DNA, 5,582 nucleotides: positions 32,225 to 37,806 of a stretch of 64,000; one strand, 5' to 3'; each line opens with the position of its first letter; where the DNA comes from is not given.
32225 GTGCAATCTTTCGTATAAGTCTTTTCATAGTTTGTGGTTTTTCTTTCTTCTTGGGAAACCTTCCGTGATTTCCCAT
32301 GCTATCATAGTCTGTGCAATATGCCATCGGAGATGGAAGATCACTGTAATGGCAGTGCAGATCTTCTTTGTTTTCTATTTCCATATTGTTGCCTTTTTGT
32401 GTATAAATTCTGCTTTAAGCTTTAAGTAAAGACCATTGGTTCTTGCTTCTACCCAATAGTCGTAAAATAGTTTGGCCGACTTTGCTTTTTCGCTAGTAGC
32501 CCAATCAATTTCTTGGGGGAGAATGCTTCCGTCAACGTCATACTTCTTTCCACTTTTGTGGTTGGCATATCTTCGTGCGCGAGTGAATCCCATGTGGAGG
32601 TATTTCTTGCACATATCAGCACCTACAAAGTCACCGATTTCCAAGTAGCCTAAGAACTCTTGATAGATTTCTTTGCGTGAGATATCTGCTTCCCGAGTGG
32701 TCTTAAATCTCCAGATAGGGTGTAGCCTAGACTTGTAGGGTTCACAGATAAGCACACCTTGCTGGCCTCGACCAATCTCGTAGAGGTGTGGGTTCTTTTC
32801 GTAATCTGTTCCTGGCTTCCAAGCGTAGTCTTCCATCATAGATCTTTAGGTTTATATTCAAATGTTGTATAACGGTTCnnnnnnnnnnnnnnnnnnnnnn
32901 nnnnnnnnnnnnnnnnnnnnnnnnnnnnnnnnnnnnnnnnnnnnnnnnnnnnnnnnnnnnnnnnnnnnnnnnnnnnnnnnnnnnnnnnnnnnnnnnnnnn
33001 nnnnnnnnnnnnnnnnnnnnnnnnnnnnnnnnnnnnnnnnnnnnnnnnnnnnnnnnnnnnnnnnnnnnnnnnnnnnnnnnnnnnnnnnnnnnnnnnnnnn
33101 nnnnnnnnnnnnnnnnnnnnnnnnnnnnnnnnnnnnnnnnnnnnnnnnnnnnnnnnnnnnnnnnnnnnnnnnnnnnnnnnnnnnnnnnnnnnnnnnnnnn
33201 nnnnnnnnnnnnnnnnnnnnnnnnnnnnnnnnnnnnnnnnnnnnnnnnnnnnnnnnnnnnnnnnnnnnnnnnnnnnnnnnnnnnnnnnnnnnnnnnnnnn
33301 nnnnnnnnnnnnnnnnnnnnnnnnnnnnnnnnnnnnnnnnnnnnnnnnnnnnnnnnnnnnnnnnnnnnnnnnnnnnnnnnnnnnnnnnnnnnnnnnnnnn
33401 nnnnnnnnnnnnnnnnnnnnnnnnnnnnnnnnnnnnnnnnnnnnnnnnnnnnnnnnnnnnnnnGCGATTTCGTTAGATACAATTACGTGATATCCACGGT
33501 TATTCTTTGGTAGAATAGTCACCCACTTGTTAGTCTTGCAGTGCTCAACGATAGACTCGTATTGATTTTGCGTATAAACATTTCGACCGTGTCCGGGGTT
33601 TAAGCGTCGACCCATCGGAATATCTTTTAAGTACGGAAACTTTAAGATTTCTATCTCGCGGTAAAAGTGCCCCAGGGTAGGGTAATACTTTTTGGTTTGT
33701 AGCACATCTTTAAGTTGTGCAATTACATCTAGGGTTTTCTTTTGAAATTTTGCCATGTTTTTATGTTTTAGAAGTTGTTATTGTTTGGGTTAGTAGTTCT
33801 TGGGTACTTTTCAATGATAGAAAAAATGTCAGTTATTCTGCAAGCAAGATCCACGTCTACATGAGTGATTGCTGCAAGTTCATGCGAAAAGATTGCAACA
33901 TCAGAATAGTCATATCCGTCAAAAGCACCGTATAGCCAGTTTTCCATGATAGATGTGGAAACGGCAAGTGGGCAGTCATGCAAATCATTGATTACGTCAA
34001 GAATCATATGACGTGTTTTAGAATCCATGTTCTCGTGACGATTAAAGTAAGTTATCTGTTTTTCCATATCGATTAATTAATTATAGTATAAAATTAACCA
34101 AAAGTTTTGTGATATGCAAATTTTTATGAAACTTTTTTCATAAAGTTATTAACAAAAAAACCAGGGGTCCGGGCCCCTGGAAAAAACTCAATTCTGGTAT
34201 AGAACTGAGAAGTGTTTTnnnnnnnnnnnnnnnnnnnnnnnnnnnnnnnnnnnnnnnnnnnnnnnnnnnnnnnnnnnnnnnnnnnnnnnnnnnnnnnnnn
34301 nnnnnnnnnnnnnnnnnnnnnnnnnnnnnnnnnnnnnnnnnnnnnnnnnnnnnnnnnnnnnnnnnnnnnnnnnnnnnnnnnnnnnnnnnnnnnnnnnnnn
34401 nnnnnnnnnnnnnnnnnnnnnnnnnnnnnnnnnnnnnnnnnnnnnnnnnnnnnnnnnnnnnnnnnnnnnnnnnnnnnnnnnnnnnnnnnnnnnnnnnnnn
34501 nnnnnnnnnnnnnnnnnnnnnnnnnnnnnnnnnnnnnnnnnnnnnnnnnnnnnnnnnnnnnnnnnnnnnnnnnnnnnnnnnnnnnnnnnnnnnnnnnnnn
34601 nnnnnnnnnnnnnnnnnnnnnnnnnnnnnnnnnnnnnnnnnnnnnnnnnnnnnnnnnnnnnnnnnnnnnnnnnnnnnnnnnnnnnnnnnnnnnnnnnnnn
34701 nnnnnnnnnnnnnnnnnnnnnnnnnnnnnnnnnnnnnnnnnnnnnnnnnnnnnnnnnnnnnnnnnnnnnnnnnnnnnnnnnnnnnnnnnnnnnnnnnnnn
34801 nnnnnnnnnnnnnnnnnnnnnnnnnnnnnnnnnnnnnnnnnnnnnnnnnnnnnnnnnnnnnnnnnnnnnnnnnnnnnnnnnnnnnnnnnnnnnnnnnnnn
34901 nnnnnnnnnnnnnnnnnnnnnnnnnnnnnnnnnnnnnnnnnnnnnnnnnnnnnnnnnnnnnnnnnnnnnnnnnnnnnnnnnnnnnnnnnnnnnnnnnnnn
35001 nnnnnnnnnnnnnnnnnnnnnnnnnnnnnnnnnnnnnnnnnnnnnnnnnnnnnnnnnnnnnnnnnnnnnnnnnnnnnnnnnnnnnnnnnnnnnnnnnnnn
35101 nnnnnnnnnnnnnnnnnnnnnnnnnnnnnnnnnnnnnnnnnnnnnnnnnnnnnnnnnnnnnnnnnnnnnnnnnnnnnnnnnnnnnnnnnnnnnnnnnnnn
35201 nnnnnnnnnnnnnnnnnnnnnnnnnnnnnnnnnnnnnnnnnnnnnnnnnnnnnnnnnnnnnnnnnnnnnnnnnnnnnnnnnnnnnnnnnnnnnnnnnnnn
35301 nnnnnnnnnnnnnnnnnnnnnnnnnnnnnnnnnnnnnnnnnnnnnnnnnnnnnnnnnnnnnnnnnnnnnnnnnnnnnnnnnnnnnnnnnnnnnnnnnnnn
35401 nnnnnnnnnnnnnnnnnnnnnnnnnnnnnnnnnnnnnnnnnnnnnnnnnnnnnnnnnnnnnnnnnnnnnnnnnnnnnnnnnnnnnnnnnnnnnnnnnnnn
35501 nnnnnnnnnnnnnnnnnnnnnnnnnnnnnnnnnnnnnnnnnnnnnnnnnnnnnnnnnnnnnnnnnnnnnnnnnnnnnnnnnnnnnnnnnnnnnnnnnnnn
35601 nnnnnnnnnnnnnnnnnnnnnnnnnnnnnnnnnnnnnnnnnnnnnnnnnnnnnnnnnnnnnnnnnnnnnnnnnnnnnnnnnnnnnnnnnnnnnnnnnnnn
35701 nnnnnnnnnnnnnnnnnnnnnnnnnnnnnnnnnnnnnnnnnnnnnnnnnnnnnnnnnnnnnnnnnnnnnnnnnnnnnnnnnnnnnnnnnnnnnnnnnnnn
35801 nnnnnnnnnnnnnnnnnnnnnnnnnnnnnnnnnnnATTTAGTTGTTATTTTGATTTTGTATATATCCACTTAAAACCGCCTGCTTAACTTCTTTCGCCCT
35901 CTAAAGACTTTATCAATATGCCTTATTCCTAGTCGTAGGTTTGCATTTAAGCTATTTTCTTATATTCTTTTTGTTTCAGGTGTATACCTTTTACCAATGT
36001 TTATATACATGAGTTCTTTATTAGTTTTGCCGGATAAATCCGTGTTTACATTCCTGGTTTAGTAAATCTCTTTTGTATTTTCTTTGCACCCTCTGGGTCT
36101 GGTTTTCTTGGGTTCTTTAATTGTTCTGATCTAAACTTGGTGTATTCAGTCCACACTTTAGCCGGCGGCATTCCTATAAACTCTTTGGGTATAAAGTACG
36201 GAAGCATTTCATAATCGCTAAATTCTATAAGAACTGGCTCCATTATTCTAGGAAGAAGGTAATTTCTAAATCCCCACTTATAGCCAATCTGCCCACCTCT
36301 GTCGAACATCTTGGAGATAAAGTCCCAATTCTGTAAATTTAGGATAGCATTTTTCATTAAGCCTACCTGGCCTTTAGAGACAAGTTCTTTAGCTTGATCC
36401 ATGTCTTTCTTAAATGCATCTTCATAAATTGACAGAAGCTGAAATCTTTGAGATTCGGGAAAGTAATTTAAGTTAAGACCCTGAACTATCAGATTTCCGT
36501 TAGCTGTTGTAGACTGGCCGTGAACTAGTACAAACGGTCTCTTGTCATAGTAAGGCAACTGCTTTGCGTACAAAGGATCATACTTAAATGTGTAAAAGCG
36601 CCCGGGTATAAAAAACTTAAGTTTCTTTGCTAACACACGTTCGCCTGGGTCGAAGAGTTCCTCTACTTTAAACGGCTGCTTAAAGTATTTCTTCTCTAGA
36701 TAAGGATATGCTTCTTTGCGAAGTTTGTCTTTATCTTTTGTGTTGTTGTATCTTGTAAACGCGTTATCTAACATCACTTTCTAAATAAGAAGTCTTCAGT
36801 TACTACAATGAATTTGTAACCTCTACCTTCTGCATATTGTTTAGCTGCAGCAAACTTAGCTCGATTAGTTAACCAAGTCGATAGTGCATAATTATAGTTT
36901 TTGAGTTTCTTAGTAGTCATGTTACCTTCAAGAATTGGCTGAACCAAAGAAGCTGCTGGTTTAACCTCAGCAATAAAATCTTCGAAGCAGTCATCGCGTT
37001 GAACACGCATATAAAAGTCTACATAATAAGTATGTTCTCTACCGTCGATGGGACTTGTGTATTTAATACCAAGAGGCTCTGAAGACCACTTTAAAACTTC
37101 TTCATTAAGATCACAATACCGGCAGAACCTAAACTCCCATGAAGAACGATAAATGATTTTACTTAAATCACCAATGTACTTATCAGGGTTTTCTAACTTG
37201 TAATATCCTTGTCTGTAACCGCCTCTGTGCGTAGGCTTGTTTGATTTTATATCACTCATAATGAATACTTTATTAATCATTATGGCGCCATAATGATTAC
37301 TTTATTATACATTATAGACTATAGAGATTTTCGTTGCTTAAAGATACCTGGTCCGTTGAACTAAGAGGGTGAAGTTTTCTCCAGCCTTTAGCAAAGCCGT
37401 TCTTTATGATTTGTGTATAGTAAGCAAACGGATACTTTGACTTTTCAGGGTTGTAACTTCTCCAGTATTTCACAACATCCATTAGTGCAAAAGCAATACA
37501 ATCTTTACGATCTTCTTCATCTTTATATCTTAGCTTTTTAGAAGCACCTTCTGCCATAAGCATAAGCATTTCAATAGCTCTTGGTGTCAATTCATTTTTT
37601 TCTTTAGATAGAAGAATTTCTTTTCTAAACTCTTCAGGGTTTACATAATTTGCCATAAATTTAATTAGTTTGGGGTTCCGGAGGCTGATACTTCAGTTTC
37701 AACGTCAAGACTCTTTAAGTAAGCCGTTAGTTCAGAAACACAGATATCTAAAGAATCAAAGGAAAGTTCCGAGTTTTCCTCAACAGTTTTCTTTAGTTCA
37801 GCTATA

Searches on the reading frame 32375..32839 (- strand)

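Call 68: search_protein_families(library=phrogs, proteins=[window:32375-32839:-])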
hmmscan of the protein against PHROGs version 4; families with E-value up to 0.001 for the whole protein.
window:32375-32839:- (154 aa): 1 family
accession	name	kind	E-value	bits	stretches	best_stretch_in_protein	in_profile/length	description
phrog_5325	-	unknown function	3e-46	158.5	1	14-145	18-149/153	-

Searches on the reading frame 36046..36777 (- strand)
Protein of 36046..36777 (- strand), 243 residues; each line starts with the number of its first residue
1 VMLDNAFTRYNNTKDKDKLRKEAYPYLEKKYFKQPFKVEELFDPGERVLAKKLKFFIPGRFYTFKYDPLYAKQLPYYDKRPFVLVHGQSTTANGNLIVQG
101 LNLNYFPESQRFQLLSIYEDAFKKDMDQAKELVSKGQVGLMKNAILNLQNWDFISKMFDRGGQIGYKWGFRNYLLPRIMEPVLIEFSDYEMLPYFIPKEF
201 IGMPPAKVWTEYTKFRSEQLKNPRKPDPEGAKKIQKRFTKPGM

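Call 9: search_protein_families(library=phrogs, proteins=[window:36046-36777:-])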
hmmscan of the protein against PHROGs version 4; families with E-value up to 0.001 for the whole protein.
window:36046-36777:- (243 aa): 1 family
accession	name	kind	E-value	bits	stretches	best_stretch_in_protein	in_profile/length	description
phrog_429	-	DNA, RNA and nucleotide metabolism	6.9e-13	49.9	1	9-125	29-128/210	DNA end protector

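Call 10: search_protein_families(library=pfam, proteins=[window:36046-36777:-], max_evalue=0.01)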
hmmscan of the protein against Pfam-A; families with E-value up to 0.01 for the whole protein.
window:36046-36777:- (243 aa): 0 families

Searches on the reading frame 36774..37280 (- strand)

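Call 9: search_protein_families(library=phrogs, proteins=[window:36774-37280:-])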
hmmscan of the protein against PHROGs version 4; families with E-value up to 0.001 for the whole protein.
window:36774-37280:- (168 aa): 4 families
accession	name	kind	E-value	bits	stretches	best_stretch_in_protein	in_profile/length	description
phrog_218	-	connector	2.7e-45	155.1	1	23-167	4-143/148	head closure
phrog_14892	-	connector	6.9e-20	72.6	1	54-165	2-110/117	head closure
phrog_15427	-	DNA, RNA and nucleotide metabolism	9.7e-05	23.1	0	42-110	162-220/270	endonuclease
phrog_22215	-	unknown function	0.0002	22.2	1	41-92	214-262/324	-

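Call 10: search_protein_families(library=pfam, proteins=[window:36774-37280:-], max_evalue=0.01)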
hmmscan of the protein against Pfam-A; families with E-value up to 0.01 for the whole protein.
window:36774-37280:- (168 aa): 1 family
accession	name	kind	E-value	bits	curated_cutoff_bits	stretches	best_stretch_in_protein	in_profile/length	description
PF08722.17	Tn7_TnsA-like_N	-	4.2e-18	66.1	26.5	1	59-162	1-85/85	TnsA-like endonuclease N terminal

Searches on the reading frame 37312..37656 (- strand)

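Call 9: search_protein_families(library=phrogs, proteins=[window:37312-37656:-])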
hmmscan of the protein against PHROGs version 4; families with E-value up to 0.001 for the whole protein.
window:37312-37656:- (114 aa): 1 family
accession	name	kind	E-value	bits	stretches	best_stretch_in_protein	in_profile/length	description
phrog_234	-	transcription regulation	2.9e-13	51.3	1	9-90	15-107/181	late sigma transcription factor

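Call 10: search_protein_families(library=pfam, proteins=[window:37312-37656:-], max_evalue=0.01)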
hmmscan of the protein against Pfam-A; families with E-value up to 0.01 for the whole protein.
window:37312-37656:- (114 aa): 1 family
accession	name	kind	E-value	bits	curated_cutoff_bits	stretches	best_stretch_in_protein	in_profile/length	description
PF04542.20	Sigma70_r2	-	0.0035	17.6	24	1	44-94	17-67/71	Sigma-70 region 2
